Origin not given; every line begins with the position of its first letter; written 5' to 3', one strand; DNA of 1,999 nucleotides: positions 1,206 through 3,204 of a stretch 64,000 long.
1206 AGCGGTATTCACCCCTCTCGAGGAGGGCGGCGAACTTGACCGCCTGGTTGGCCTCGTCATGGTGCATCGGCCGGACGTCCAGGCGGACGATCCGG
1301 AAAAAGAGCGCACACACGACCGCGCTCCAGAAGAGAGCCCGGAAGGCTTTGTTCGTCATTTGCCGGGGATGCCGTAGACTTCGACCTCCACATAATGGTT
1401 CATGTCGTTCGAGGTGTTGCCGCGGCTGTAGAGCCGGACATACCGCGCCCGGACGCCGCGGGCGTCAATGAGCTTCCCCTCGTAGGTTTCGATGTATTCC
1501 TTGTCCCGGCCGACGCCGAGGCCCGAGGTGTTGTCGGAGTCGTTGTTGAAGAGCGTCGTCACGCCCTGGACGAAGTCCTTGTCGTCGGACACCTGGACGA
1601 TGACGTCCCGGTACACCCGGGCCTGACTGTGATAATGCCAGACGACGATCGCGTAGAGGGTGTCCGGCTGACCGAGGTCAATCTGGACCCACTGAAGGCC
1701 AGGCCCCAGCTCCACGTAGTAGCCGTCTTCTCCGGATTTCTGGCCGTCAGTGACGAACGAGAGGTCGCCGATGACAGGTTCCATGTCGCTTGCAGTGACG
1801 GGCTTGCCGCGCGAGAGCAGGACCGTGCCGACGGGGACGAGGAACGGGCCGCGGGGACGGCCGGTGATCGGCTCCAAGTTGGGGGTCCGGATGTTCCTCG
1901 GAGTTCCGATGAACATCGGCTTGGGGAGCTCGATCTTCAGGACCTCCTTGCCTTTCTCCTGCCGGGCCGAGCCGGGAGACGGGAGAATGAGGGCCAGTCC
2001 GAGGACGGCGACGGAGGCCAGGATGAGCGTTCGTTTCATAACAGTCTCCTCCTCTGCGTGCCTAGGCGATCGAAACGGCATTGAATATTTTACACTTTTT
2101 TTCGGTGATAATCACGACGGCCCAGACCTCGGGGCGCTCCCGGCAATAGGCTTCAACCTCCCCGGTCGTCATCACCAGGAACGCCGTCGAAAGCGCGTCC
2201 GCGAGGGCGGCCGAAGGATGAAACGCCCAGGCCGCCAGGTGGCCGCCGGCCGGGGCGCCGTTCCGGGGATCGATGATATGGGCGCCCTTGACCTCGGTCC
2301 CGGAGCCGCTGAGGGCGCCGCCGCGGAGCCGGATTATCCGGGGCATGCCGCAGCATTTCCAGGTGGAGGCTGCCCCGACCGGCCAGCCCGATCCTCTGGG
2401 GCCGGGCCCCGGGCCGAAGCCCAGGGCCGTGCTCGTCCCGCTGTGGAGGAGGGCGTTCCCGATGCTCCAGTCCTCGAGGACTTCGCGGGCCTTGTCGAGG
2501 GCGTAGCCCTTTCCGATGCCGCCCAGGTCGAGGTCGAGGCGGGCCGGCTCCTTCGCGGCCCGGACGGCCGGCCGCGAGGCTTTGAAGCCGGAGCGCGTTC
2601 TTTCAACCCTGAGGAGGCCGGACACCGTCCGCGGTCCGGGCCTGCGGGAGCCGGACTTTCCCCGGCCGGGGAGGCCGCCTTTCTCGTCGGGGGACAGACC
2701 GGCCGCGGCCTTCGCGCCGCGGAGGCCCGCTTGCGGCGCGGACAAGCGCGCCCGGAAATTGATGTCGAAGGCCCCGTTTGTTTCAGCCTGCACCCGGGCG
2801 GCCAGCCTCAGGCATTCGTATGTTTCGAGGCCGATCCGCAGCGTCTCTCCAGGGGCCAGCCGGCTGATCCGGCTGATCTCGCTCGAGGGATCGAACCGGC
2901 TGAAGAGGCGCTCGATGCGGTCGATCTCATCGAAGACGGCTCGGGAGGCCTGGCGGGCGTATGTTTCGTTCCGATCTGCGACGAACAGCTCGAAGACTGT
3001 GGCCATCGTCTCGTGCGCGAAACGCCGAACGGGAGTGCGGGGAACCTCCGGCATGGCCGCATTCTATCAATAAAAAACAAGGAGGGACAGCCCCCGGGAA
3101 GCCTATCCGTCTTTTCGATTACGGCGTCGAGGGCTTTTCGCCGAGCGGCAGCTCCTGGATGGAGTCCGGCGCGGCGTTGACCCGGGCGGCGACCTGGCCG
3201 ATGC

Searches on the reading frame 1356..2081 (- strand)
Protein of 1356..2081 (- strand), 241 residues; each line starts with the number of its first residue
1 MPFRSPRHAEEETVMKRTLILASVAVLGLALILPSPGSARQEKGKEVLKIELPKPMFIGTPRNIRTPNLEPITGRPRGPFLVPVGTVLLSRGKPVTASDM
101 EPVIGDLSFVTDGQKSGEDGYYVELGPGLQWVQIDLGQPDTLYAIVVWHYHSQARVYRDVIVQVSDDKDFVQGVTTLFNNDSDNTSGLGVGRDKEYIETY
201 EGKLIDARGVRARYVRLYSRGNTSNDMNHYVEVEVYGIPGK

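Call 34: search_protein_families(library=pfam, proteins=[window:1356-2081:-], max_evalue=0.0001)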
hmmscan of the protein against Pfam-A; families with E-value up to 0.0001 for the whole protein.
window:1356-2081:- (241 aa): 2 families
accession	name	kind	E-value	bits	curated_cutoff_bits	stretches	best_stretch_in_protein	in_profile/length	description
PF00754.31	F5_F8_type_C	-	3.6e-07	30.8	28.2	1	108-233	15-127/127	F5/8 type C domain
PF22633.2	F5_F8_type_C_2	-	4.3e-07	30.9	27.8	1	111-216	3-90/91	NedA-like, galactose-binding domain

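Call 75: search_protein_families(library=ncbifam, proteins=[window:1356-2081:-], max_evalue=0.001)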
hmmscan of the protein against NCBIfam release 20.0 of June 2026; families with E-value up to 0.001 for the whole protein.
window:1356-2081:- (241 aa): 0 families

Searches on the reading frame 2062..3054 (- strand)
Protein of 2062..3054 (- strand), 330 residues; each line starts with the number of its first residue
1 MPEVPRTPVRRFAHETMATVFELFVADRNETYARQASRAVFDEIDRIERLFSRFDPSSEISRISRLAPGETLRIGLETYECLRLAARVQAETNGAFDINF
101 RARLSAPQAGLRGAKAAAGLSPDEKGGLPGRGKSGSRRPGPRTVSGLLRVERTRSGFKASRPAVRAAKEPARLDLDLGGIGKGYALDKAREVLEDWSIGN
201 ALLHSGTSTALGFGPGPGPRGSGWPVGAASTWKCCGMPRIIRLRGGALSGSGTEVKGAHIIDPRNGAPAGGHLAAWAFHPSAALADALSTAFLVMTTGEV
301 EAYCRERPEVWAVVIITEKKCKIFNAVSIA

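Call 34: search_protein_families(library=pfam, proteins=[window:2062-3054:-], max_evalue=0.0001)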
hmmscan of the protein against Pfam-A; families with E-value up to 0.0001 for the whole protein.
window:2062-3054:- (330 aa): 1 family
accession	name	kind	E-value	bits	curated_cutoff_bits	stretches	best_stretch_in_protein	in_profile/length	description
PF02424.20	ApbE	-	1.4e-38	133.4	25.6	1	17-311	1-263/266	ApbE family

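Call 75: search_protein_families(library=ncbifam, proteins=[window:2062-3054:-], max_evalue=0.001)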
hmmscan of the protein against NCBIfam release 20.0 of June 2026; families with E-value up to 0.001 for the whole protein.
window:2062-3054:- (330 aa): 1 family
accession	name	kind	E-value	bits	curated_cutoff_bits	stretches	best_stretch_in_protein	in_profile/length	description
NF007774.0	PRK10461.1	equivalog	1.5e-10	40.5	498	1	172-320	178-331/351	FAD:protein FMN transferase ApbE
